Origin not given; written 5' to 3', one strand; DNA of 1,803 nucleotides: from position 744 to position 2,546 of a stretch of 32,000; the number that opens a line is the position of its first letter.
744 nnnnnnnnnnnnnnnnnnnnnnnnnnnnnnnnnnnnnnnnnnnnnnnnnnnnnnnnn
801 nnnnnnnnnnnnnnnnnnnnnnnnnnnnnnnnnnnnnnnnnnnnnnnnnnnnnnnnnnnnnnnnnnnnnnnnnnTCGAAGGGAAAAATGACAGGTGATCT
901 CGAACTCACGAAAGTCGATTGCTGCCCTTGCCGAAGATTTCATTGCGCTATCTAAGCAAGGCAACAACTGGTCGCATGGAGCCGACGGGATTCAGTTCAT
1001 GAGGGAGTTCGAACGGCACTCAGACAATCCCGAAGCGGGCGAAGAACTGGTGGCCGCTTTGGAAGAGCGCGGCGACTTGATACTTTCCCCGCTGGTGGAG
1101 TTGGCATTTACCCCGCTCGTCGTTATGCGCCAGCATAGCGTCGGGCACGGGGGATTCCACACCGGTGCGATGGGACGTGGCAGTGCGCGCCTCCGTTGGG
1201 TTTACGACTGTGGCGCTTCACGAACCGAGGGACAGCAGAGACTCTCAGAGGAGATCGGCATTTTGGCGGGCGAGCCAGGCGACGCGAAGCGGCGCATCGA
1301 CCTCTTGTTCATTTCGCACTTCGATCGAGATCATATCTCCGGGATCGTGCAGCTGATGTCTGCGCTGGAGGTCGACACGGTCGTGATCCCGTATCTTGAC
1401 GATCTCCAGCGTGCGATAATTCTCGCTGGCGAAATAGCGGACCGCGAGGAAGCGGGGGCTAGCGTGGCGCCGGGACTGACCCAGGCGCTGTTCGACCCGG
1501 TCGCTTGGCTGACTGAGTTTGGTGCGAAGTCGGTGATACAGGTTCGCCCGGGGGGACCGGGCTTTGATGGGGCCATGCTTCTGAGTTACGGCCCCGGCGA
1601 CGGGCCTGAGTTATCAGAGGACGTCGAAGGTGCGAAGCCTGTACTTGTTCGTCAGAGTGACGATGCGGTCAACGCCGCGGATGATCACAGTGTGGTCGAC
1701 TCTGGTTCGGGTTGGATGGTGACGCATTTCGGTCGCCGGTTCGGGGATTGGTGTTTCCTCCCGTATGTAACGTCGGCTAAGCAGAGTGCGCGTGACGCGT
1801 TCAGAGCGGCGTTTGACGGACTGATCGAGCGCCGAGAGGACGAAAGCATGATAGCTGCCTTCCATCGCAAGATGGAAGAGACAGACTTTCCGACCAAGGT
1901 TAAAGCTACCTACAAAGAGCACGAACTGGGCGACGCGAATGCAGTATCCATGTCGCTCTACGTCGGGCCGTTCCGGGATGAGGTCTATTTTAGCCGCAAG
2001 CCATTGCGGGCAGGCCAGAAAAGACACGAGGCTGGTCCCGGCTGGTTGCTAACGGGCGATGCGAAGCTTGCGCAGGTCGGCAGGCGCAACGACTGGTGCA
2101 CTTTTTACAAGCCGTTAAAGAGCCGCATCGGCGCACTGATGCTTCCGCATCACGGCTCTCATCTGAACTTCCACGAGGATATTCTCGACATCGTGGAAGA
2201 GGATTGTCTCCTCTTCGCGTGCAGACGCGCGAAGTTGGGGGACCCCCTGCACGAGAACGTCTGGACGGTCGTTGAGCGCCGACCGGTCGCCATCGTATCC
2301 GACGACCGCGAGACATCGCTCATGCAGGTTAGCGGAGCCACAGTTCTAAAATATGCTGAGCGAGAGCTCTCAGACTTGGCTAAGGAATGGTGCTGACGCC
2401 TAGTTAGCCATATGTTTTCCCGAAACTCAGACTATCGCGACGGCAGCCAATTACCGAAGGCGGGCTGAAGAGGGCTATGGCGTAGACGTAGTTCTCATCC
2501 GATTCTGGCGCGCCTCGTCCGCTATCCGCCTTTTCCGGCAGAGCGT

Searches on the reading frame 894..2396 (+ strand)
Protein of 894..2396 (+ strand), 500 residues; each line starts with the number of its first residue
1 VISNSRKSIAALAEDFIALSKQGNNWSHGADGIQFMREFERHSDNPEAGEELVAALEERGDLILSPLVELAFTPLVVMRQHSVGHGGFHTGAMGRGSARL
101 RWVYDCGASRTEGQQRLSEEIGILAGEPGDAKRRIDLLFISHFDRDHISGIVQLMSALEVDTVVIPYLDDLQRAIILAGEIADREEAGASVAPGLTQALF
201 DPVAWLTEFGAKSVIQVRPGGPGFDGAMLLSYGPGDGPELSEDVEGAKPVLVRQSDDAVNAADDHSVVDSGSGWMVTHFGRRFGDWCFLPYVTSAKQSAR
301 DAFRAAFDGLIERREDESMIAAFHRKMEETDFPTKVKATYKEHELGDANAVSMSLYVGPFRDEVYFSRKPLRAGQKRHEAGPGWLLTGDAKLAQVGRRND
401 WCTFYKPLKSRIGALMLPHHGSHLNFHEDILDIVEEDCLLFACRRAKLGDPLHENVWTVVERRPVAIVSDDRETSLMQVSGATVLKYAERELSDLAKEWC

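Call 71: search_protein_families(library=pfam, proteins=[window:894-2396:+], max_evalue=0.001)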
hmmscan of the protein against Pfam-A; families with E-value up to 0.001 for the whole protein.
window:894-2396:+ (500 aa): 1 family
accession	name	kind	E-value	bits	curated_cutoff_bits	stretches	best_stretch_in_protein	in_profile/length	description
PF00753.33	Lactamase_B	-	0.00015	22.2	22.7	0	103-169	19-78/196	Metallo-beta-lactamase superfamily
